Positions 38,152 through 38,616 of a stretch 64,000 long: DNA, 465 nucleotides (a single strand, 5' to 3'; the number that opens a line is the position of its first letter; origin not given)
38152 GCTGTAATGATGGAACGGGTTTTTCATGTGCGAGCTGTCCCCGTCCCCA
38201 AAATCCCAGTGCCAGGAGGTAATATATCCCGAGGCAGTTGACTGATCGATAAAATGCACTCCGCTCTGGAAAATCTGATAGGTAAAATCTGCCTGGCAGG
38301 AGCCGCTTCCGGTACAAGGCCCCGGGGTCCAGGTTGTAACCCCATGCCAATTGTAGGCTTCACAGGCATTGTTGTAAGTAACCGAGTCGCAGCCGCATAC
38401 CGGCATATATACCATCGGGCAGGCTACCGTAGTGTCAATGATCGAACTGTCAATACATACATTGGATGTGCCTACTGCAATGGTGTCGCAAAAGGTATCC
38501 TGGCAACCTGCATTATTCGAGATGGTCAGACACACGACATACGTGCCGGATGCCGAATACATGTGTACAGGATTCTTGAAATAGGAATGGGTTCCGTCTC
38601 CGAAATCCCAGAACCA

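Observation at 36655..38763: T9SS cargo built from six PKD repeats interleaved with two atypical Kazal-like modules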

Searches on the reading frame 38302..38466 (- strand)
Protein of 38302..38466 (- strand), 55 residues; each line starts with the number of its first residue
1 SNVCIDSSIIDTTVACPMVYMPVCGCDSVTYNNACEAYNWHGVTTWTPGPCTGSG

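Call 3: search_protein_families(library=pfam, proteins=[window:38314-38457:-], max_evalue=10)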
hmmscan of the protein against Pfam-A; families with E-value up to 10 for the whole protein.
seq(48 aa): 2 families
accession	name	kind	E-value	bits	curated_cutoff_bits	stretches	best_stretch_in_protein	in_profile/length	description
PF00050.26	Kazal_1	-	1.7e-07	31.5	21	1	11-32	7-28/49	Kazal-type serine protease inhibitor domain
PF07648.20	Kazal_2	-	0.00048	20.6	22.8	1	12-33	5-29/48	Kazal-type serine protease inhibitor domain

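Call 4: search_protein_families(library=ncbifam, proteins=[window:38314-38457:-], max_evalue=10)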
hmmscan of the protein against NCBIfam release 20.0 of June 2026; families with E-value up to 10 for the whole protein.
seq(48 aa): 0 families

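Call 5: search_solved_structures(query=window:38305-38463:-, max_evalue=10, show_alignments=5)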
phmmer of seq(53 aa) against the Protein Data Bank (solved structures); distinct sequences matched with E-value up to 10: 65 (the best 60 are shown).
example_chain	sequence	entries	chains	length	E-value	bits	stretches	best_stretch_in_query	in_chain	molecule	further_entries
8s9p_A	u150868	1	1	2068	6.9e-14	54.3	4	12-36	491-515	Agrin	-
1yu6_C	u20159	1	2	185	2.8e-09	39.8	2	13-38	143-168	Ovomucoid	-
2leo_A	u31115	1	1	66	1.6e-05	28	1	12-35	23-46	Serine protease inhibitor Kazal-type 7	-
2kmo_A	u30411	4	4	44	1.8e-05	27.9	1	13-51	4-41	Leech-derived tryptase inhibitor C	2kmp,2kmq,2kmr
1an1_I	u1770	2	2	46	2e-05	27.7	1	13-51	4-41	TRYPTASE INHIBITOR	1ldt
1tbq_R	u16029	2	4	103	3.5e-05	26.9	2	18-36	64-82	RHODNIIN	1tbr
1tgs_I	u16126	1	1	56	4.3e-05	26.7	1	12-36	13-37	PANCREATIC SECRETORY TRYPSIN INHIBITOR (KAZAL TYPE)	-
7e50_A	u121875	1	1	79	5.6e-05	26.3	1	13-34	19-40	AAEL006007-PA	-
1y1b_A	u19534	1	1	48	5.9e-05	26.2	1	10-35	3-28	Elastase inhibitor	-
5dae_A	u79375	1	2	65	7.3e-05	26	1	13-34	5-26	AAEL006007-PA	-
1ovo_A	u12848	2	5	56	9.4e-05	25.6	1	12-38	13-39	OVOMUCOID THIRD DOMAIN | OVOMUCOID THIRD DOMAIN CLEAVED RDI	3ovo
1y1c_A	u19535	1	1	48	0.00012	25.3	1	10-35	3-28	Elastase inhibitor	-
1iy5_A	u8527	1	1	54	0.00033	23.9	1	12-38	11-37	OMSVP3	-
2ovo_A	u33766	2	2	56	0.00035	23.8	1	12-38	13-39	OVOMUCOID THIRD DOMAIN | OVOMUCOID THIRD DOMAIN CLEAVED RDI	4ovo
1cho_I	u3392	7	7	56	0.0009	22.5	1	12-38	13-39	TURKEY OVOMUCOID THIRD DOMAIN (OMTKY3) | OVOMUCOID (THIRD DOMAIN) | TURKEY OVOMUCOID INHIBITOR (OMTKY3)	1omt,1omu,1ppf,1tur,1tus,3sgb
3qtl_D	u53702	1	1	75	0.0058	20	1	14-35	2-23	Kazal-type serine protease inhibitor SPI-1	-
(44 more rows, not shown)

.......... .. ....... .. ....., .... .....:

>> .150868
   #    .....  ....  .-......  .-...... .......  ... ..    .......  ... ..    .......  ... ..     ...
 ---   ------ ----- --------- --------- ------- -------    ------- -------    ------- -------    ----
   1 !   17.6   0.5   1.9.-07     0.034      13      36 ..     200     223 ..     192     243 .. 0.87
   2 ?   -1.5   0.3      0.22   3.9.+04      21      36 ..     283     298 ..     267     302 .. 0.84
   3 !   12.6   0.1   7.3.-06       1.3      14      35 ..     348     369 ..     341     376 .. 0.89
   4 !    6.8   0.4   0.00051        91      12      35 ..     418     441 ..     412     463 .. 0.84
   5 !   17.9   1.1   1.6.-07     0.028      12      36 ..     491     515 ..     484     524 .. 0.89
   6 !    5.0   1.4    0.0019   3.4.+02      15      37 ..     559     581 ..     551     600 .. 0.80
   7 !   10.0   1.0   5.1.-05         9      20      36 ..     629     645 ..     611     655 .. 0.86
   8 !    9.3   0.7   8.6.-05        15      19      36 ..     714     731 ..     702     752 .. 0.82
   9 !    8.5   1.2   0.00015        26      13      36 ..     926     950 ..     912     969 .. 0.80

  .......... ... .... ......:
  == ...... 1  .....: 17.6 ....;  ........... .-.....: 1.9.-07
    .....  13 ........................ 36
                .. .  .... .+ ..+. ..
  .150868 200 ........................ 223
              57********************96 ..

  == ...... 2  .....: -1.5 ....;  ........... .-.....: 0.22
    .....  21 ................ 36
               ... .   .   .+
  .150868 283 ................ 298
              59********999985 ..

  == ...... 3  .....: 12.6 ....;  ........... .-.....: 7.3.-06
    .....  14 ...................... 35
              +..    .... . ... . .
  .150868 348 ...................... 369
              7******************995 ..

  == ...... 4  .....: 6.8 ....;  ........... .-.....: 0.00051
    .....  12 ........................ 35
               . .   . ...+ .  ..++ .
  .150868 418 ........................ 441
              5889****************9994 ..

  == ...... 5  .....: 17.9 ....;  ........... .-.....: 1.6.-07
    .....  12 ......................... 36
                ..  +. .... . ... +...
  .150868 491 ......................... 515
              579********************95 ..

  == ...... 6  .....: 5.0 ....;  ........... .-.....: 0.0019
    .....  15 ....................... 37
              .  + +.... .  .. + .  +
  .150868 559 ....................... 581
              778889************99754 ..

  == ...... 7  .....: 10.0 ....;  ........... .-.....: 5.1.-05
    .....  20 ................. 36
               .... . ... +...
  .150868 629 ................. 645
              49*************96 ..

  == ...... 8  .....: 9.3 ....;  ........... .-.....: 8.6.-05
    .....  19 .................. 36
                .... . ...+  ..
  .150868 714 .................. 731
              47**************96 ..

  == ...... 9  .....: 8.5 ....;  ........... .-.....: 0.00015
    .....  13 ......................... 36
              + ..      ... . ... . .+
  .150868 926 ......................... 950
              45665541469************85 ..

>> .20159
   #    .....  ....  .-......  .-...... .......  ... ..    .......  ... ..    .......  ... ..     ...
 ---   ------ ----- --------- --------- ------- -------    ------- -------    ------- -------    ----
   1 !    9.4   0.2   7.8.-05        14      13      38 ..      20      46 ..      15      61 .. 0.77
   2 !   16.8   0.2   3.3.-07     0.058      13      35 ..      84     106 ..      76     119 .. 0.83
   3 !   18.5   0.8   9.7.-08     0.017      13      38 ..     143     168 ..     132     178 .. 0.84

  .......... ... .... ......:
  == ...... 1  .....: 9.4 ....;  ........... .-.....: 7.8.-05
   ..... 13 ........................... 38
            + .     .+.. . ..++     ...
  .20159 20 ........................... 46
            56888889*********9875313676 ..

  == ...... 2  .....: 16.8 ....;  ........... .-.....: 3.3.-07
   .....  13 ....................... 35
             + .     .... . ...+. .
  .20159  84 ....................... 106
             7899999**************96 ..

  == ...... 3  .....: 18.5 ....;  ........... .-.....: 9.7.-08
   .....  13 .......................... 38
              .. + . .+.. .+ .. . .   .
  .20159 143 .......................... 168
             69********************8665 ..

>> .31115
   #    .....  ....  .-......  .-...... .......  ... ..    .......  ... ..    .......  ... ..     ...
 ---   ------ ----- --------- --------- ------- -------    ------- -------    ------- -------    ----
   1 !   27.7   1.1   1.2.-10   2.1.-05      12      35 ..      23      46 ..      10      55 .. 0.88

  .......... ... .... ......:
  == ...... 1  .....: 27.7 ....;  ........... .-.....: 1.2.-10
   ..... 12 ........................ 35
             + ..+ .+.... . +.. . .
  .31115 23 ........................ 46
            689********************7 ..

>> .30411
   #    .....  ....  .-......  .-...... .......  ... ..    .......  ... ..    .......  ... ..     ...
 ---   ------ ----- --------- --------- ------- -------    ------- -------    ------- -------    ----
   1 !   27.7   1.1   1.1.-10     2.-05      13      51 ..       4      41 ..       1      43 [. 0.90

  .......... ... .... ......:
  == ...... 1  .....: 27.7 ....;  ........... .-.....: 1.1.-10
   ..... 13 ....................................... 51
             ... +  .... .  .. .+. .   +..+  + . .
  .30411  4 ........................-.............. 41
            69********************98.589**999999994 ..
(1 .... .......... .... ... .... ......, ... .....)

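Call 7: find_homologous_proteins(query=window:38302-38466:-, max_evalue=0.001)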
Query seq(55 aa): no candidate shares three 5-residue words with the query. No homologue found.

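Call 18: search_protein_representatives(alignment_id=A2)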
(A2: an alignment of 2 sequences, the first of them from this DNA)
Query: 2 sequences, 55 profile positions. Proteins with E-value up to 0.001 (for the whole library): 5971; up to 1e-10: 1912; up to 1e-30: 282. The best 150 are listed.
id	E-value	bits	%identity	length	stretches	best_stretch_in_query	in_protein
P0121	4.5e-223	737.3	-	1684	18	3-54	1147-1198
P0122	3.7e-194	644.7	-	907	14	3-52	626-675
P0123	8.4e-140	470.6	-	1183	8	4-53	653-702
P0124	3.8e-133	449.3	-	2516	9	3-54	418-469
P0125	4.3e-126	426.7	-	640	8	1-54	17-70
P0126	1.2e-124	422.1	-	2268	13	3-54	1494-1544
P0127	5.5e-114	387.9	-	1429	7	3-55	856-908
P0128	3.1e-111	379.1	-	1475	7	2-52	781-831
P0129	3.3e-111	379.1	-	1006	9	3-51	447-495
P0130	5.3e-109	372.0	-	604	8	3-53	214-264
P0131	3.2e-107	366.3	-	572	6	4-52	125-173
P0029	1.1e-104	358.2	-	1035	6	4-52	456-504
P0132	2.0e-104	357.3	-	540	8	4-52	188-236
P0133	3.6e-102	350.1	-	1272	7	2-54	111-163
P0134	1.4e-100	345.0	-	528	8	2-54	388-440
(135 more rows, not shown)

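Call 33: find_related_loci(query=A3, collection=genome_contigs, flank=4000)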
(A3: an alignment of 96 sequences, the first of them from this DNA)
Query A3 (54 aa) in genome_contigs; peptide patterns used: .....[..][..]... (x = any residue, [..] = any of these).
600 stretches matched a pattern (row limit reached: there are more); 501 encode a relative of the query (tblastn E <= 1e-3); the best 80 are kept; 80 distinct loci.
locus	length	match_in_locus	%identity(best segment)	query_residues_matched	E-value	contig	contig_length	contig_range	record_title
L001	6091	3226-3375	66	4-53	2e-20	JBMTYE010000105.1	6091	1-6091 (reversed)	MAG: Flavobacteriales bacterium isolate LKB_V7_S19_100percent_par_LKB_V7_S19_metabat.152 NODE_12585_length_6091_cov_4.10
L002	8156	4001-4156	62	3-54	2e-19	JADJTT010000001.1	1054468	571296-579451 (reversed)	MAG: Saprospirales bacterium isolate Hirt_18-Q3-R61-65_BAT3C.578 tig00001406-10-10549010, whole genome shotgun sequence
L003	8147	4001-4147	65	4-52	3e-19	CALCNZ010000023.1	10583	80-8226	MAG TPA_asm: uncultured Flavobacteriales bacterium isolate SRR6231140_bin.40_CONCOCT_v1.1_MAG genome assembly, contig: E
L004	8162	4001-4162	61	1-54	3e-19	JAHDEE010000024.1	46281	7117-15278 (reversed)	MAG: Chitinophagales bacterium isolate MAG-174 RZ_2136, whole genome shotgun sequence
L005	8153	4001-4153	61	4-54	5e-19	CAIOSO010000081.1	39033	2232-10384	MAG: uncultured Flavobacteriales bacterium isolate Kiruna_bin-11606 genome assembly, contig: bin-11606:081/191, whole ge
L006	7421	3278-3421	63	4-51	8e-19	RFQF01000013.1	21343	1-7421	MAG: Flavobacteriia bacterium isolate WB4_2_1453 contig_100_12, whole genome shotgun sequence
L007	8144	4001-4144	65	4-51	5e-19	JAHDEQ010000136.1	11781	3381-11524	MAG: Saprospiraceae bacterium isolate MAG-185 RZ_15567, whole genome shotgun sequence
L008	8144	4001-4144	67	4-51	6e-19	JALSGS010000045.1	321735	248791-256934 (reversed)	MAG: Saprospiraceae bacterium isolate 354-166_maxbin2_scaf2bin.116 354-166_scaffold_6_c1, whole genome shotgun sequence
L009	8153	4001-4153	65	1-51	2e-18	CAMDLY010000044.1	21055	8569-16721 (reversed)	MAG: Lishizhenia tianjinensis isolate MoE-02may19-163 genome assembly, contig: MoE-02may19-C3543, whole genome shotgun s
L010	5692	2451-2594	69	4-51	5e-18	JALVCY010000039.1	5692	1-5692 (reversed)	MAG: Saprospiraceae bacterium isolate 134-614_metabat1_scaf2bin.094 134-614_scaffold_11797_c1, whole genome shotgun sequ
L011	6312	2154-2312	60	1-53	6e-18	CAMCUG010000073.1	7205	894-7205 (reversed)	MAG: Chryseobacterium gleum isolate TE-11nov19-12 genome assembly, contig: TE-11nov19-C21175, whole genome shotgun seque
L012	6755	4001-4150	60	2-51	7e-18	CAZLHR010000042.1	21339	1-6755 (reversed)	MAG TPA_asm: uncultured Lishizhenia sp. isolate SRP193358_co1_123 genome assembly, contig: NODE_5979_length_21339_cov_6.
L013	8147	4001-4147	59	3-51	7e-18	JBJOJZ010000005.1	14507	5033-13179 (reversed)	MAG: Bacteroidota bacterium isolate stroublescreek_2019_sw_WHONDRS-S19S_0089_B_bin.64 scaffold_1781362, whole genome sho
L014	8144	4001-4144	65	4-51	1e-17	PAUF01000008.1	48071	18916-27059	MAG: Flavobacteriales bacterium isolate SAT152 79304, whole genome shotgun sequence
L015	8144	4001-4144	63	4-51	1e-17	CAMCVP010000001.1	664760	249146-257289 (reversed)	MAG: Chryseobacterium gleum isolate ME-21oct19-126 genome assembly, contig: ME-21oct19-C2, whole genome shotgun sequence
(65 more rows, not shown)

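Call 34: predict_structure(alignment_id=A3)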
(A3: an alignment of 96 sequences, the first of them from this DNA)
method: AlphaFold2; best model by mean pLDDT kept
length: 54 residues; sequences in the alignment: 96
mean_pLDDT: 92.4   pTM: 0.74
mean pLDDT of the five models: 92.4, 92.2, 90.4, 90.1, 89.2
residues with pLDDT >= 90: 47; 70-90: 4; 50-70: 2; < 50: 1
segments of 3 or more residues with pLDDT < 50: none
pLDDT, mean of each block of 10 residues (from residue 1): 84 95 96 97 96 76
secondary structure, 60 per line:
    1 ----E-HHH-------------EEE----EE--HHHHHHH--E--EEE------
elements in order: E23-25 H34-40 E46-48

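Call 37: fold_search(model_id=the predicted structure, library=pdb)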
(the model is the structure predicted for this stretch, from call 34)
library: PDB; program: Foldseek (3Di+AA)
matches with E <= 10: 87; with E <= 0.001: 0
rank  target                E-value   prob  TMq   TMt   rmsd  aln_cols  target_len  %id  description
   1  2kmo_MODEL_1_A        7.7e-02  0.98  0.57  0.68   3.4        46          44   39  Solution structure of native Leech-derived tryptase inhibitor, LDTI (released 2009-11-10)
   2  1tgs_I                7.7e-02  0.90  0.50  0.48   5.4        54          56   30  THREE-DIMENSIONAL STRUCTURE OF THE COMPLEX BETWEEN PANCREATIC SECRETORY INHIBITOR (KAZAL TYPE) AND TRYPSINOGEN AT 1.8  (released 1983-01-18)
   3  1an1_I                1.1e-01  0.99  0.56  0.73   2.4        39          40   41  LEECH-DERIVED TRYPTASE INHIBITOR/TRYPSIN COMPLEX (released 1998-07-01)
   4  2ovo                  1.1e-01  0.66  0.45  0.43   5.5        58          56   31  THE CRYSTAL AND MOLECULAR STRUCTURE OF THE THIRD DOMAIN OF SILVER PHEASANT OVOMUCOID (OMSVP3) (released 1985-11-08)
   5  7qe8_C                1.5e-01  0.89  0.47  0.48   4.3        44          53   32  Human cationic trypsin (TRY1) complexed with serine protease inhibitor Kazal type 1 (SPINK1) (released 2022-03-30)
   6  7qe9_C                1.5e-01  0.89  0.48  0.43   4.3        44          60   32  Human cationic trypsin (TRY1) complexed with serine protease inhibitor Kazal type 1 N34S (SPINK1 N34S) (released 2022-03-30)
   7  1cgj_I                1.5e-01  0.87  0.47  0.46   4.3        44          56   32  THREE-DIMENSIONAL STRUCTURE OF THE COMPLEXES BETWEEN BOVINE CHYMOTRYPSINOGEN*A AND TWO RECOMBINANT VARIANTS OF HUMAN P (released 1993-10-31)
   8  7qe8_D                1.6e-01  0.69  0.48  0.47   5.4        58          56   24  Human cationic trypsin (TRY1) complexed with serine protease inhibitor Kazal type 1 (SPINK1) (released 2022-03-30)
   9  1ppf_I                1.6e-01  0.57  0.44  0.43   5.7        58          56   29  X-RAY CRYSTAL STRUCTURE OF THE COMPLEX OF HUMAN LEUKOCYTE ELASTASE (PMN ELASTASE) AND THE THIRD DOMAIN OF THE TURKEY O (released 1994-01-31)
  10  1ldt_L                2.0e-01  0.95  0.55  0.63   3.0        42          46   38  COMPLEX OF LEECH-DERIVED TRYPTASE INHIBITOR WITH PORCINE TRYPSIN (released 1998-05-20)
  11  4hgu                  2.0e-01  0.89  0.49  0.63   2.9        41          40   36  Crystal Structure of Galleria mellonella Silk Protease Inhibitor 2 (released 2013-10-09)
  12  6kbr_C                2.0e-01  0.85  0.53  0.52   4.8        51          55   31  Crystal structure of Human KLK4 and SPINK2 derived KLK4 inhibitor complex (released 2019-07-17)
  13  7qe9_D                2.0e-01  0.63  0.40  0.40   4.8        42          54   28  Human cationic trypsin (TRY1) complexed with serine protease inhibitor Kazal type 1 N34S (SPINK1 N34S) (released 2022-03-30)
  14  1cgi_I                2.1e-01  0.69  0.46  0.45   5.3        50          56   28  THREE-DIMENSIONAL STRUCTURE OF THE COMPLEXES BETWEEN BOVINE CHYMOTRYPSINOGEN*A AND TWO RECOMBINANT VARIANTS OF HUMAN P (released 1993-10-31)
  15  1hja_I                2.3e-01  0.54  0.45  0.47   5.5        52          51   29  LYS 18 VARIANT OF TURKEY OVOMUCOID INHIBITOR THIRD DOMAIN COMPLEXED WITH ALPHA-CHYMOTRYPSIN (released 1998-01-14)
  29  2nu0_I                4.5e-01  0.66  0.52  0.55   4.1        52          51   29  Molecular structures of the complexes of SGPB with OMTKY3 aromatic P1 variants Trp18I, His18I, Phe18I, and Tyr18I (released 2006-11-21)
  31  1ct2_I                4.5e-01  0.35  0.45  0.47   5.3        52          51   29  CRYSTAL STRUCTURE OF THE OMTKY3 P1 VARIANT OMTKY3-THR18I IN COMPLEX WITH SGPB (released 2000-01-12)
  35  1cso_I                5.1e-01  0.33  0.45  0.47   5.3        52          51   29  CRYSTAL STRUCTURE OF THE OMTKY3 P1 VARIANT OMTKY3-ILE18I IN COMPLEX WITH SGPB (released 2000-01-12)
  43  1ct0_I                6.3e-01  0.30  0.45  0.47   5.3        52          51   29  CRYSTAL STRUCTURE OF THE OMTKY3 P1 VARIANT OMTKY3-SER18I IN COMPLEX WITH SGPB (released 2000-01-12)
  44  2nu1_I                6.7e-01  0.54  0.52  0.54   4.2        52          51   29  Molecular structures of the complexes of SGPB with OMTKY3 aromatic P1 variants Trp18I, His18I, Phe18I and Tyr18I (released 2006-11-21)
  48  1ct4_I                8.2e-01  0.25  0.45  0.47   5.3        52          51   29  CRYSTAL STRUCTURE OF THE OMTKY3 P1 VARIANT OMTKY3-VAL18I IN COMPLEX WITH SGPB (released 2000-01-12)
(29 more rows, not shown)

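Call 42: search_protein_families(library=pfam, alignment_id=A4, max_evalue=0.00001)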
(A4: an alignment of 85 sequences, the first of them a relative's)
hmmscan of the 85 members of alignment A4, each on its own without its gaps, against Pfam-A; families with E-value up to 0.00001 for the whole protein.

A. member 1, P0244 (619 aa): 5 families
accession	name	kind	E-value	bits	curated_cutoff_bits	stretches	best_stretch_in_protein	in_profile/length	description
PF18911.6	PKD_4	-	9.7e-35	118.9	27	2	48-99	18-70/85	PKD domain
PF00801.26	PKD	-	3.7e-24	85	23.5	2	49-100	16-68/80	PKD domain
PF00050.26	Kazal_1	-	1.3e-21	76.8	21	3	413-434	8-29/49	Kazal-type serine protease inhibitor domain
PF07648.20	Kazal_2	-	1.3e-14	54.4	22.8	0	361-382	4-26/48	Kazal-type serine protease inhibitor domain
PF18962.6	Por_Secre_tail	-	4.5e-06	27.3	27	0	547-616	2-75/75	Secretion system C-terminal sorting domain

B. families by the number of members that match (of 85 scanned): 21 families
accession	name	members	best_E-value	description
PF00050.26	Kazal_1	85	1.4e-87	Kazal-type serine protease inhibitor domain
PF07648.20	Kazal_2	83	5.2e-71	Kazal-type serine protease inhibitor domain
PF18962.6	Por_Secre_tail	51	2e-18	Secretion system C-terminal sorting domain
PF18911.6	PKD_4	13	1.1e-69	PKD domain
PF00801.26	PKD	13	4.3e-34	PKD domain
PF21287.3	Kazal_CFAI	12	3e-17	Complement factor I, KAZAL domain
PF22311.1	DUF6970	3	2.5e-10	Domain of unknown function (DUF6970)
PF17963.7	Big_9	2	5.3e-21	Bacterial Ig domain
PF20009.4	GEVED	2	1.6e-13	GEVED domain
PF17210.9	SdrD_B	2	1.6e-10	SdrD B-like domain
PF13895.12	Ig_2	1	2.2e-22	Immunoglobulin domain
PF13573.12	SprB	1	7.3e-19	SprB repeat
PF19081.6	Ig_7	1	1.4e-18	Ig-like domain CHU_C associated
PF17892.7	Cadherin_5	1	2.5e-10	Cadherin-like domain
PF13620.12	CarboxypepD_reg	1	4.2e-09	Carboxypeptidase regulatory-like domain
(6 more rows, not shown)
